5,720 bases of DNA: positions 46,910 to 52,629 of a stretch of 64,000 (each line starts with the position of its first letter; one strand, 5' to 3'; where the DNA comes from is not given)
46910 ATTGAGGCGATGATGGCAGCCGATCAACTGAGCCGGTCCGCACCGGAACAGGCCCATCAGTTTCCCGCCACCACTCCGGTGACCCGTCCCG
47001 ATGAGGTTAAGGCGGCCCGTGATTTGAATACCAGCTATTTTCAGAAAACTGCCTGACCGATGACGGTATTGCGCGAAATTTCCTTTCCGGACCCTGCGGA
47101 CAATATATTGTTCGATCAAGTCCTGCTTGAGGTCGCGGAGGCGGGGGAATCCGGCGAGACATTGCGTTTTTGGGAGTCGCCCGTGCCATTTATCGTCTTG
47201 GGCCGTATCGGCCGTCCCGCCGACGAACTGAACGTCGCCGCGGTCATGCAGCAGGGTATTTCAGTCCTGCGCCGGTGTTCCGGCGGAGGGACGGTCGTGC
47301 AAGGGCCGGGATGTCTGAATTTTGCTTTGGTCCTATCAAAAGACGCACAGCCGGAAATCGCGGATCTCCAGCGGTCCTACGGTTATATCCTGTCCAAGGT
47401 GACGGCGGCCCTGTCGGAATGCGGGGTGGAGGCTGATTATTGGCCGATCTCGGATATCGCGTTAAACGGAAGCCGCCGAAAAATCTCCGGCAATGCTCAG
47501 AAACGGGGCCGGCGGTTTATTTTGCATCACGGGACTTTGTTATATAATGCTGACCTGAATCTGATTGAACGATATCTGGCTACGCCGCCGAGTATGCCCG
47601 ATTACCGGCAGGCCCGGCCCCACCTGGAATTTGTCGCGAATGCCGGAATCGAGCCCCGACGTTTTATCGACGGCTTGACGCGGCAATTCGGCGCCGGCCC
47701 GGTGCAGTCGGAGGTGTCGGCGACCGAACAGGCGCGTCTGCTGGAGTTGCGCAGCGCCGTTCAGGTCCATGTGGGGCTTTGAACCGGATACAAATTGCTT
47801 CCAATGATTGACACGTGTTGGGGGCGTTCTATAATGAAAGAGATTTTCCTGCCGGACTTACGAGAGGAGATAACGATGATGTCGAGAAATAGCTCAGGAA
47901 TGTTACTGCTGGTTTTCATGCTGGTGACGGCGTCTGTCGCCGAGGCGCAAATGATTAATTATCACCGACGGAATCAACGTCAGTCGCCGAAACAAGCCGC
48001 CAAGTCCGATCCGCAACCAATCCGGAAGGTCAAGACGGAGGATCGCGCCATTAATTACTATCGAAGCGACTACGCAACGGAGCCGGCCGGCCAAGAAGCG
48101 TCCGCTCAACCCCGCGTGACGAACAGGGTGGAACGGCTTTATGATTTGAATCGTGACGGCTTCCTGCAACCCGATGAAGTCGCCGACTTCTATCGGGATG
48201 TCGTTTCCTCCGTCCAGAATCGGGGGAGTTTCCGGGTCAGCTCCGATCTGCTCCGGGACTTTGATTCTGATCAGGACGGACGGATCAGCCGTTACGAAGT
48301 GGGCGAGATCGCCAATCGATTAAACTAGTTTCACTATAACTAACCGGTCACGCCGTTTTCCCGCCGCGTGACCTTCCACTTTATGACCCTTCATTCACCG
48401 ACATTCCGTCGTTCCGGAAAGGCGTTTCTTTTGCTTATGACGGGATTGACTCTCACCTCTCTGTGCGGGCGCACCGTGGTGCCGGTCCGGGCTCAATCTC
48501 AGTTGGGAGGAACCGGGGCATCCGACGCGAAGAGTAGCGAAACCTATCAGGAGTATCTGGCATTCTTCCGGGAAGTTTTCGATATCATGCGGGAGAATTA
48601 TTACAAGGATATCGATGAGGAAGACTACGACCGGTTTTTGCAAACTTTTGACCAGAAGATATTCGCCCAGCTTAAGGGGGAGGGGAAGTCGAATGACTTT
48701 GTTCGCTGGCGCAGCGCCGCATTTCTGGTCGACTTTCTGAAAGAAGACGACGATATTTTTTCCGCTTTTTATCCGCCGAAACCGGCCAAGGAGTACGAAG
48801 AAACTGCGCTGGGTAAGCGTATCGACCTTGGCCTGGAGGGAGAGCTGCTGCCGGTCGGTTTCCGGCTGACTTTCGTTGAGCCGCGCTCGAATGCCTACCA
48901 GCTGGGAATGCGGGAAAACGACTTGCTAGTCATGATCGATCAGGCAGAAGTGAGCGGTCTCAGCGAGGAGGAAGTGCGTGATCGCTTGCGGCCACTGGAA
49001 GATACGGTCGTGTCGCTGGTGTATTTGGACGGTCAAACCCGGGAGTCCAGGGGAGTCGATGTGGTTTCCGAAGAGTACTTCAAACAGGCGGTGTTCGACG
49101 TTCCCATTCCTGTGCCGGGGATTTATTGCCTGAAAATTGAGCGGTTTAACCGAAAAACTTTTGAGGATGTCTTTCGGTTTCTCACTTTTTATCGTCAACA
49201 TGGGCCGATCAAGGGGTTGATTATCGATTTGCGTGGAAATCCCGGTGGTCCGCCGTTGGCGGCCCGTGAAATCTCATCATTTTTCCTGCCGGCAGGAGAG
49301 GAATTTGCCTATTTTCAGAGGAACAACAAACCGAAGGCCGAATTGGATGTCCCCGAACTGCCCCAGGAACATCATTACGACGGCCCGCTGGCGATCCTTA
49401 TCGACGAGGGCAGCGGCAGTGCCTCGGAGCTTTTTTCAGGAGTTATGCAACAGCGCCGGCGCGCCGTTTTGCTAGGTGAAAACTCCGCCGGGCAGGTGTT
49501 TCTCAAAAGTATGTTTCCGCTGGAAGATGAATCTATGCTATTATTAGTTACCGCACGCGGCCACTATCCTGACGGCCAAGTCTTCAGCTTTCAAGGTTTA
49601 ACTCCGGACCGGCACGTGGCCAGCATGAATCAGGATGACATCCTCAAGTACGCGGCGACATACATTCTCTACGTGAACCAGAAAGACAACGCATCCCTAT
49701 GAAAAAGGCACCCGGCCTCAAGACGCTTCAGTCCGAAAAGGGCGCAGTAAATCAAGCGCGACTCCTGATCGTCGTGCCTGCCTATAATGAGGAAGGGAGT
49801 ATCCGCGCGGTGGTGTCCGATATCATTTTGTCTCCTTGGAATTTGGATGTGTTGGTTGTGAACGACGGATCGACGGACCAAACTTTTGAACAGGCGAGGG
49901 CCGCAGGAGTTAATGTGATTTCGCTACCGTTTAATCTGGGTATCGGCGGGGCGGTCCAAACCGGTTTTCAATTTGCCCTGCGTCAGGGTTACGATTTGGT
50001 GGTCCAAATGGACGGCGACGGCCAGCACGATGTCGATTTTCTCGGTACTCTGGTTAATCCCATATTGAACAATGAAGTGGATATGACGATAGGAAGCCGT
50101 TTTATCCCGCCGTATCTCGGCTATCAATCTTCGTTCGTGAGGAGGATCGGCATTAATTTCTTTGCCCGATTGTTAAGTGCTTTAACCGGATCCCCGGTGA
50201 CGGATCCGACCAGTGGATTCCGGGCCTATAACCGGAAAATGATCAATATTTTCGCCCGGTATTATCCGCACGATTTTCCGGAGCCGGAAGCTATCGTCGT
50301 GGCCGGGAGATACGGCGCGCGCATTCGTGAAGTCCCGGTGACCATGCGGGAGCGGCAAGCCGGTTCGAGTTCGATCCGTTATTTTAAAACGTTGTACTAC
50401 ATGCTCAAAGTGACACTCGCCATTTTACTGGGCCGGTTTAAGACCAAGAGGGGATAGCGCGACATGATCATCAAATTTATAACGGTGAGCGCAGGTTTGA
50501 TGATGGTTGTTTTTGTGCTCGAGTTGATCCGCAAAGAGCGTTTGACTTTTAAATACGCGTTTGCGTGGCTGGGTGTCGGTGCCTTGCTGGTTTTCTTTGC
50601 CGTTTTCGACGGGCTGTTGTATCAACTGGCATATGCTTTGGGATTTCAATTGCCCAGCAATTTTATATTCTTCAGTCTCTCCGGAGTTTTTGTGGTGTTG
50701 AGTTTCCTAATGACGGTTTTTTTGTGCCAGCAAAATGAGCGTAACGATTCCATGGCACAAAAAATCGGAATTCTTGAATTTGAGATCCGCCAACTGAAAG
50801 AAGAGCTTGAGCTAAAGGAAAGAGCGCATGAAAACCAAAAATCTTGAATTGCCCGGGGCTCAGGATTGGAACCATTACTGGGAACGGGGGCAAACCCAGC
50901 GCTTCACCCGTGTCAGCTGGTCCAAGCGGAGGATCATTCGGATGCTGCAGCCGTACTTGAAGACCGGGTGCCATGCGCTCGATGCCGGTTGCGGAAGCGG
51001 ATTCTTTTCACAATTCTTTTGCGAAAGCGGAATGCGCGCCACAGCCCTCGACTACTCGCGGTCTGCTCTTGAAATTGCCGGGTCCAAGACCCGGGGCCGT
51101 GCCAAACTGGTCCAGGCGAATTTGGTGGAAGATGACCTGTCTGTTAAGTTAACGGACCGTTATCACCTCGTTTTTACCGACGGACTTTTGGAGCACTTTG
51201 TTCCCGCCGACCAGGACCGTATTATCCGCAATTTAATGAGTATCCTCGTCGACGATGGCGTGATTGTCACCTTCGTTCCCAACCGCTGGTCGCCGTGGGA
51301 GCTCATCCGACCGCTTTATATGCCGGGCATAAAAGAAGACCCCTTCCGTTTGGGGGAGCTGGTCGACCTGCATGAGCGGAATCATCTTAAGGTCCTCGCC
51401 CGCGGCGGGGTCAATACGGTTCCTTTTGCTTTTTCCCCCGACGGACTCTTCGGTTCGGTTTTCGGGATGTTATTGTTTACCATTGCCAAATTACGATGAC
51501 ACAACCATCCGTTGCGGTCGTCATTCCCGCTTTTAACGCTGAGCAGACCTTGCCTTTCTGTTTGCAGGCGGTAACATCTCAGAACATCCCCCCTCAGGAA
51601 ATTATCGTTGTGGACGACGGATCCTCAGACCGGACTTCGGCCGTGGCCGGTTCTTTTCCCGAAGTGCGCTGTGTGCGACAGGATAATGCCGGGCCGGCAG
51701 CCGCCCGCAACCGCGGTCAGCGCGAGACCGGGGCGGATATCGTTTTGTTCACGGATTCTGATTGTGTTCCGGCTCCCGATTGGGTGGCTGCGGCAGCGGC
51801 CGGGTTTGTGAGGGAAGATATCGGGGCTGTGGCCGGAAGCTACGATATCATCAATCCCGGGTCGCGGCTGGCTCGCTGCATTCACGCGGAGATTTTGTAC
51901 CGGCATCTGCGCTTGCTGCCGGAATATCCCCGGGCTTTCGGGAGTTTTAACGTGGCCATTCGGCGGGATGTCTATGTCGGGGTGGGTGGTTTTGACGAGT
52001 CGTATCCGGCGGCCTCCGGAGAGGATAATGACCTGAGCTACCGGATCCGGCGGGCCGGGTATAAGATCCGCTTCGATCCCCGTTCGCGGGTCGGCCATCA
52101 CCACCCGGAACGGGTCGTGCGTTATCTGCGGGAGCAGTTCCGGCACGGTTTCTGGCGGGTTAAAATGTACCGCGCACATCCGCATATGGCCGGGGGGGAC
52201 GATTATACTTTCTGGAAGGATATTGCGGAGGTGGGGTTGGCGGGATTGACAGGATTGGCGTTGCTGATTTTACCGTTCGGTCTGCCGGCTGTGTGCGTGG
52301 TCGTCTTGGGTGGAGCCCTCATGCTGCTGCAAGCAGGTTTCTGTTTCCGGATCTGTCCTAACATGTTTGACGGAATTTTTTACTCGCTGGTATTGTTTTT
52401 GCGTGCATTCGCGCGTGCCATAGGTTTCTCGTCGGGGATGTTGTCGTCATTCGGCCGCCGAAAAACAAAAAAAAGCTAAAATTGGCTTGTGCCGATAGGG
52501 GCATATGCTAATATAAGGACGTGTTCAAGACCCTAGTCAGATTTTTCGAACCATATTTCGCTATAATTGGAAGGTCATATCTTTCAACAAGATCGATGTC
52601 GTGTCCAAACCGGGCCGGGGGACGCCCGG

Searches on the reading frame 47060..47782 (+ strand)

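Call 48: search_protein_families(library=pfam, proteins=[window:47060-47782:+], max_evalue=0.0001)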
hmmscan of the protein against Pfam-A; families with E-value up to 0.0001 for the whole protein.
window:47060-47782:+ (240 aa): 2 families
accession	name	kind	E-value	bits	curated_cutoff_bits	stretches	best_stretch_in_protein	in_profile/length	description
PF21948.1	LplA-B_cat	-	1.5e-37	130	27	1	11-178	1-162/200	Lipoyl protein ligase A/B catalytic domain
PF03099.24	BPL_LplA_LipB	-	1.9e-05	25.1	21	1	55-163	14-131/133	Biotin/lipoate A/B protein ligase family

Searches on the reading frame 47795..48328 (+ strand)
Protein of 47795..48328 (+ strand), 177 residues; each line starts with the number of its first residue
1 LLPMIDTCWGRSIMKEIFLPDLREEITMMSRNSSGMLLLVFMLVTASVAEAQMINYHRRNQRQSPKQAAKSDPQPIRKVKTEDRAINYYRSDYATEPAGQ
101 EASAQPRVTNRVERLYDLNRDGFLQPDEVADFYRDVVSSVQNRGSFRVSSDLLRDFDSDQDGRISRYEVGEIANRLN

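Call 48: search_protein_families(library=pfam, proteins=[window:47795-48328:+], max_evalue=0.0001)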
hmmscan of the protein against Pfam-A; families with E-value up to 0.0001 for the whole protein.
window:47795-48328:+ (177 aa): 4 families
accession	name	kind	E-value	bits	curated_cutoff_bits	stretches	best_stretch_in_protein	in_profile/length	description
PF00036.39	EF-hand_1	-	2e-07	30.5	25.4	0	152-174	5-27/29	EF hand domain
PF13202.12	EF-hand_5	-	6.9e-07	28.9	25.9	0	151-166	3-18/25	EF hand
PF13405.12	EF-hand_6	-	7.6e-07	28.8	25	0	152-174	5-27/30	EF-hand domain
PF13499.12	EF-hand_7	-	8e-07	29.8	30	1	114-168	9-61/67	EF-hand domain pair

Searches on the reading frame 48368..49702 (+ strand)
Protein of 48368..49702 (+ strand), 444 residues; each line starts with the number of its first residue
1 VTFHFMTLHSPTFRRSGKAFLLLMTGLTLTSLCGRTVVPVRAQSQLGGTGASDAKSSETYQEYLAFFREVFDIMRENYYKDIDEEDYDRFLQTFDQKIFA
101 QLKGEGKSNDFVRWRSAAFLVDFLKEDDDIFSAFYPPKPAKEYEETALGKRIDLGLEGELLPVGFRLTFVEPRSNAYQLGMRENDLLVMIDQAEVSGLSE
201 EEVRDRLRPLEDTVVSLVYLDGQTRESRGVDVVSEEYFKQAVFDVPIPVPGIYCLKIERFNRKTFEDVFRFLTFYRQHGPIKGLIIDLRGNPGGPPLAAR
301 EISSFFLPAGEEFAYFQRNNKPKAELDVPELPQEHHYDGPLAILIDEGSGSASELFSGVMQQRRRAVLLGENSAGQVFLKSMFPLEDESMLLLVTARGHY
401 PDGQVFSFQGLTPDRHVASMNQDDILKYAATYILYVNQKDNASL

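Call 48: search_protein_families(library=pfam, proteins=[window:48368-49702:+], max_evalue=0.0001)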
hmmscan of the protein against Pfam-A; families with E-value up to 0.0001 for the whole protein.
window:48368-49702:+ (444 aa): 2 families
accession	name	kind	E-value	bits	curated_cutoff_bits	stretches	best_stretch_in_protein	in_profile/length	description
PF03572.23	Peptidase_S41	-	1.3e-32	113.1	24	1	254-416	4-164/165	Peptidase family S41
PF17820.7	PDZ_6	-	1.2e-05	25.4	27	1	170-218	5-51/54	PDZ domain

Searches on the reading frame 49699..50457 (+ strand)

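Call 48: search_protein_families(library=pfam, proteins=[window:49699-50457:+], max_evalue=0.0001)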
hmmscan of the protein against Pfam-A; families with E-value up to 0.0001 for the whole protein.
window:49699-50457:+ (252 aa): 1 family
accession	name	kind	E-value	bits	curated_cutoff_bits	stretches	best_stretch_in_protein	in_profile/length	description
PF00535.33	Glycos_transf_2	-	9.2e-25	87.9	23.3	1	24-182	2-164/168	Glycosyl transferase family 2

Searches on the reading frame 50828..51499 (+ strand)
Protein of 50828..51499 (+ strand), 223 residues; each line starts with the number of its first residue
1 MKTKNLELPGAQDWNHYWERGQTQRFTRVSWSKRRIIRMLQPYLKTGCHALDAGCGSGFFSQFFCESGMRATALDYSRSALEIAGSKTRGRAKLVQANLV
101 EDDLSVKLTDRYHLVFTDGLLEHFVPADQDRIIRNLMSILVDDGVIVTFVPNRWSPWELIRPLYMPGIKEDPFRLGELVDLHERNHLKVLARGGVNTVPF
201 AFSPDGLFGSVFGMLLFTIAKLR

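Call 48: search_protein_families(library=pfam, proteins=[window:50828-51499:+], max_evalue=0.0001)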
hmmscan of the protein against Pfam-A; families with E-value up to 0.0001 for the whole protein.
window:50828-51499:+ (223 aa): 5 families
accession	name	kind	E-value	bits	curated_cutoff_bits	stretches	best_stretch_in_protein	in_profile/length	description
PF08242.18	Methyltransf_12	-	4.3e-11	43.8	30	1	51-146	1-98/98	Methyltransferase domain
PF13649.12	Methyltransf_25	-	4.8e-11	43.6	27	1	51-144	2-97/97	Methyltransferase domain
PF08241.18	Methyltransf_11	-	5.2e-10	40.3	21.2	1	51-147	1-94/95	Methyltransferase domain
PF13489.12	Methyltransf_23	-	7.4e-09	36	27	1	34-153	11-121/164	Methyltransferase domain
PF13847.12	Methyltransf_31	-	7.8e-08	32.6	27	1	45-148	2-109/145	Methyltransferase domain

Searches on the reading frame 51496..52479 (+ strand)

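Call 48: search_protein_families(library=pfam, proteins=[window:51496-52479:+], max_evalue=0.0001)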
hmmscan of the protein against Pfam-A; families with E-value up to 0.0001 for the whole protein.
window:51496-52479:+ (327 aa): 6 families
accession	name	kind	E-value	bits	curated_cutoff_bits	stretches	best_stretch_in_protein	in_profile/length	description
PF00535.33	Glycos_transf_2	-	8.1e-29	101.1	23.3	1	8-128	2-127/168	Glycosyl transferase family 2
PF13641.12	Glyco_tranf_2_3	-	2.3e-22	80.6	27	1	4-217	1-227/230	Glycosyltransferase like family 2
PF10111.15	Glyco_tranf_2_2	-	6.4e-15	55.8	27.3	1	8-101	2-103/276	Glycosyltransferase like family 2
PF13632.12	Glyco_trans_2_3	-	4.8e-08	33.5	27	1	82-270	1-176/198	Glycosyl transferase family group 2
PF02709.20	Glyco_transf_7C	-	8.9e-05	22.5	23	0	142-195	14-66/78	N-terminal domain of galactosyltransferase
PF13506.12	Glyco_transf_21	-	9.8e-05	22.3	21.7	0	76-217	27-168/174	Glycosyl transferase family 21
